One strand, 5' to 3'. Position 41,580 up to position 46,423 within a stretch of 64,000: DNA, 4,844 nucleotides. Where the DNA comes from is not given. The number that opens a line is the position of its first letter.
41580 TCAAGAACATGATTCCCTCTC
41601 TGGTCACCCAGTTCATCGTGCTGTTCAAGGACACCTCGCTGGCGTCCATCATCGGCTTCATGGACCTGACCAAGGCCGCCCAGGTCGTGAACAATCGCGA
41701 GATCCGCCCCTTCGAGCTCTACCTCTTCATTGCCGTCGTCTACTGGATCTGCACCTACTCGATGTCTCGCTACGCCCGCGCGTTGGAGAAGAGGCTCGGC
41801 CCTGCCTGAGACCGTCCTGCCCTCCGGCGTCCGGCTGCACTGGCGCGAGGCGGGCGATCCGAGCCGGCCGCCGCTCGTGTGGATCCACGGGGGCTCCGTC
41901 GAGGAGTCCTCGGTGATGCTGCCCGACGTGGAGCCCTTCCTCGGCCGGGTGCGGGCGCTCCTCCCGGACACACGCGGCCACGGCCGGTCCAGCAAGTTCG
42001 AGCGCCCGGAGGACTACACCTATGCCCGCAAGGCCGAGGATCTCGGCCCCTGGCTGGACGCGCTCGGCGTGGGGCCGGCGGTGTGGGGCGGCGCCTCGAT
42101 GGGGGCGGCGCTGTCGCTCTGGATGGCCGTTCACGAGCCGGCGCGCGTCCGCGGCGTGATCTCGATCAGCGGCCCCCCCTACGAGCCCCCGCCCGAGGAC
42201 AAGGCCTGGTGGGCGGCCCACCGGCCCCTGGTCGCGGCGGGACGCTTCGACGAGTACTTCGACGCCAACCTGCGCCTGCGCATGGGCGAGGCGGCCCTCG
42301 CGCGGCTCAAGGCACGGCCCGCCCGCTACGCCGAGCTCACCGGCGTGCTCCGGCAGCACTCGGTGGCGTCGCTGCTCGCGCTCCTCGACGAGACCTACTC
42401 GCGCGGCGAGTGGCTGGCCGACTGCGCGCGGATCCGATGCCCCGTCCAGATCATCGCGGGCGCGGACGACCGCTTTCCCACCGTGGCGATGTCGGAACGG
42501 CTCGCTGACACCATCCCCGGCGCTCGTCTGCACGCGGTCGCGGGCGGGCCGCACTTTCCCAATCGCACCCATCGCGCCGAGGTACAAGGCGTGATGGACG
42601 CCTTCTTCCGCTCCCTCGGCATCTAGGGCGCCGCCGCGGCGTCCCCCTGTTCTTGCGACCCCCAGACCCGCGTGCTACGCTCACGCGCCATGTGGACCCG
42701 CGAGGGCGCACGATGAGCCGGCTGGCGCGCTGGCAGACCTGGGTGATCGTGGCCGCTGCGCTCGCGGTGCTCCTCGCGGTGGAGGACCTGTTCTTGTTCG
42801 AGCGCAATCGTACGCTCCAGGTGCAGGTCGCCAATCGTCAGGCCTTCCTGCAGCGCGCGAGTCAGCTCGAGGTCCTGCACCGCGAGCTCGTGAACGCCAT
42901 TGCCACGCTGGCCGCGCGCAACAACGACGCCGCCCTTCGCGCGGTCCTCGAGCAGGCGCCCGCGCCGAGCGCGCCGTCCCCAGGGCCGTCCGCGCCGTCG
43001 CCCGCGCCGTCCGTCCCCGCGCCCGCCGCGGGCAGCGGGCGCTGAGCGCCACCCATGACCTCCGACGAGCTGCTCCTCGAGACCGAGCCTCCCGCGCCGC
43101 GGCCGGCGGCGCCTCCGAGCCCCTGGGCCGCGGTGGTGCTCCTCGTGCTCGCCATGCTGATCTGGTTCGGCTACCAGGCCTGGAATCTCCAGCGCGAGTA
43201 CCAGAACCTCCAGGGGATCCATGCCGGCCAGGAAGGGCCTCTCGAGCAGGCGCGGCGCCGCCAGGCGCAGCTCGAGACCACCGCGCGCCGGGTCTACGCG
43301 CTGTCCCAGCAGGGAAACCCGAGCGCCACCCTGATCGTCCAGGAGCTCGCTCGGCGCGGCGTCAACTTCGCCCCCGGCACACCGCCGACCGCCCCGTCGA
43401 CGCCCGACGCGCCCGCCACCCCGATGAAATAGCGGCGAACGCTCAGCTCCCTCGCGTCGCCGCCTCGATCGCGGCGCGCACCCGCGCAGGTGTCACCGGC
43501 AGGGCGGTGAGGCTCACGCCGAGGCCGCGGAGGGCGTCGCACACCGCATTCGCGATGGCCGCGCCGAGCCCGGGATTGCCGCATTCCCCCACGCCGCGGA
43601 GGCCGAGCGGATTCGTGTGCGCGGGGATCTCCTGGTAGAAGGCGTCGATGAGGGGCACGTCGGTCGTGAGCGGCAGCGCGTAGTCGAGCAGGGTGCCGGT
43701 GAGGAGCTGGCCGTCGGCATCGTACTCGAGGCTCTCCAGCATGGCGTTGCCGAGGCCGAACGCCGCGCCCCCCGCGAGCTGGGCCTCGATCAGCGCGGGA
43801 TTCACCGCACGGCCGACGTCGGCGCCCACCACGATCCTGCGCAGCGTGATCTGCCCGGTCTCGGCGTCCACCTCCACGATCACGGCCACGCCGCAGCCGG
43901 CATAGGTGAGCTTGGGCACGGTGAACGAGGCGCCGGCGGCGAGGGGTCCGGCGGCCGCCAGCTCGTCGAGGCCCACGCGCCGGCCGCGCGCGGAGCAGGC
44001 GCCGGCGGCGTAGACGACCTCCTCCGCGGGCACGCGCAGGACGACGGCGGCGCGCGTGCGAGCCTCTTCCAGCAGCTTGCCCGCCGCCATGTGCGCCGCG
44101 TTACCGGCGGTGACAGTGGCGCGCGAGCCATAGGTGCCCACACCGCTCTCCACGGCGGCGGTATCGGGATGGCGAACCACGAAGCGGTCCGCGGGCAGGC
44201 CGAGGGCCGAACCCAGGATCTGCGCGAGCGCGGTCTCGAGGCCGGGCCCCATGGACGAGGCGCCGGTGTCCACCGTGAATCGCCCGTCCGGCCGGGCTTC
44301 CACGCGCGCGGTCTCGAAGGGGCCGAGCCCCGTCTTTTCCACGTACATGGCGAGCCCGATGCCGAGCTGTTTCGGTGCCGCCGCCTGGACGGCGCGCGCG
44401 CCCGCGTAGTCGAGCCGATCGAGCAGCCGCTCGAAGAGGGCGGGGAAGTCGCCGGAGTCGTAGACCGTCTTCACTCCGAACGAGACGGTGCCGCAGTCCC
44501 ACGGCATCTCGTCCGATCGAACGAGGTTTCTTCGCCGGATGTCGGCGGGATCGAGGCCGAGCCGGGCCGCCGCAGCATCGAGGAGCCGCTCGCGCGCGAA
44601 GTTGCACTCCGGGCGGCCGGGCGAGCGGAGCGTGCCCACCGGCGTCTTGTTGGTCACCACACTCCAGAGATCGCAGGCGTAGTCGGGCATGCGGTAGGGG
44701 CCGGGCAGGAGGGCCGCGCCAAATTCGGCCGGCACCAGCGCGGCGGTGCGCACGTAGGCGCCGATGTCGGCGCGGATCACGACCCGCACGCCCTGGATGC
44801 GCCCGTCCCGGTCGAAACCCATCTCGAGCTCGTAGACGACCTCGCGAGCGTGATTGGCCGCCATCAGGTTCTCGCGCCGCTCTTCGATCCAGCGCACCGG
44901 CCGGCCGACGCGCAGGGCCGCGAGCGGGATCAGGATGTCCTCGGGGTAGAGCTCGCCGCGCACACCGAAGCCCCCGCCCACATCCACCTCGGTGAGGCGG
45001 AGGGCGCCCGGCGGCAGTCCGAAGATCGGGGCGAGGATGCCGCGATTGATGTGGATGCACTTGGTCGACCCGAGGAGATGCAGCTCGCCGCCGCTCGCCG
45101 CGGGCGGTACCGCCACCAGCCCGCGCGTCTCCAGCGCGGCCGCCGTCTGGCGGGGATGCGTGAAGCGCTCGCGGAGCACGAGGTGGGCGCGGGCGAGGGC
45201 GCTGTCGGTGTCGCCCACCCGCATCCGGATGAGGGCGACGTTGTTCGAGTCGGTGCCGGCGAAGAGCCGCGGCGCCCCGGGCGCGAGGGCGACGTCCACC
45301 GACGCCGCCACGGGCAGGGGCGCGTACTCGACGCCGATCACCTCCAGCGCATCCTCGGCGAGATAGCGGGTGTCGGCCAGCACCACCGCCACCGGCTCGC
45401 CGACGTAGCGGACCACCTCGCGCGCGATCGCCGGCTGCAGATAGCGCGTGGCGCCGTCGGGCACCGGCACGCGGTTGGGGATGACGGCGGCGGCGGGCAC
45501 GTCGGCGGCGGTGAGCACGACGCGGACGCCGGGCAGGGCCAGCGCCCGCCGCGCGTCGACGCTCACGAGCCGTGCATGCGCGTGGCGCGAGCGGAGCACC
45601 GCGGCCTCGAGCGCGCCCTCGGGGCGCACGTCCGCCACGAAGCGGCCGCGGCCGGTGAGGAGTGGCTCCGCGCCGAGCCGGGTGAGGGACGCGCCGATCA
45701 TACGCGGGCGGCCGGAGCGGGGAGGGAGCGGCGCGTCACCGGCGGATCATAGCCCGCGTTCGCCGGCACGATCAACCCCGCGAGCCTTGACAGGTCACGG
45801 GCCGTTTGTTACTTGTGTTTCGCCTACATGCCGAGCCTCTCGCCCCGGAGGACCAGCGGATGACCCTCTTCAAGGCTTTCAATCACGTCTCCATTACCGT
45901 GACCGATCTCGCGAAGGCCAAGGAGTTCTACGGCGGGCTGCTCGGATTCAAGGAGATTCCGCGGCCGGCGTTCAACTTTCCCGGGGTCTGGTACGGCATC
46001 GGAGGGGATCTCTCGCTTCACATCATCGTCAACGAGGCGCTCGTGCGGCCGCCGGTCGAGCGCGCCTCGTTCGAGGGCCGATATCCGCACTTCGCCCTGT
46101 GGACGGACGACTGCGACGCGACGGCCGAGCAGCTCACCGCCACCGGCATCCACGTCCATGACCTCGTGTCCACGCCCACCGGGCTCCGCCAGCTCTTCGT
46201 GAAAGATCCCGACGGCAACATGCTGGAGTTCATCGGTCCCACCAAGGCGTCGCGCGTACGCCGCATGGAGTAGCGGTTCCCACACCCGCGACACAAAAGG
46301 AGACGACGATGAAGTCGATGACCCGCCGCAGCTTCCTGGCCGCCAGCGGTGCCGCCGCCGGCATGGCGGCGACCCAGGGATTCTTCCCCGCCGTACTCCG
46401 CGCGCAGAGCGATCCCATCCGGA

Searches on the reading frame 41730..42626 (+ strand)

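Call 8: search_protein_families(library=pfam, proteins=[window:41730-42626:+], max_evalue=0.00001)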
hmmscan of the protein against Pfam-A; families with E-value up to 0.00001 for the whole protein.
window:41730-42626:+ (298 aa): 3 families
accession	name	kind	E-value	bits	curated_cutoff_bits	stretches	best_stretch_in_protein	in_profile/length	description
PF00561.26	Abhydrolase_1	-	1.6e-19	71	25.8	1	47-277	1-240/245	alpha/beta hydrolase fold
PF12146.15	Hydrolase_4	-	9.5e-09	35.3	27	1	78-275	36-232/239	Serine aminopeptidase, S33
PF00756.26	Esterase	-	6e-06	26.7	22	1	119-203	119-209/251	Putative esterase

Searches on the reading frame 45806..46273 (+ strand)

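Call 8: search_protein_families(library=pfam, proteins=[window:45806-46273:+], max_evalue=0.00001)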
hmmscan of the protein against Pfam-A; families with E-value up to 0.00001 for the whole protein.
window:45806-46273:+ (155 aa): 3 families
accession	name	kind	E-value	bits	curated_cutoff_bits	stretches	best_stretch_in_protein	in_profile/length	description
PF00903.31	Glyoxalase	-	1.1e-14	55.3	20.6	1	25-142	2-121/121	Glyoxalase/Bleomycin resistance protein/Dioxygenase superfamily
PF13669.12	Glyoxalase_4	-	6.5e-09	36.5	27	1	26-117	1-93/109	Glyoxalase/Bleomycin resistance protein/Dioxygenase superfamily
PF22677.2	Ble-like_N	-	4.6e-06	26.7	24.5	0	27-52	4-29/41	Bleomycin resistance protein-like N-terminal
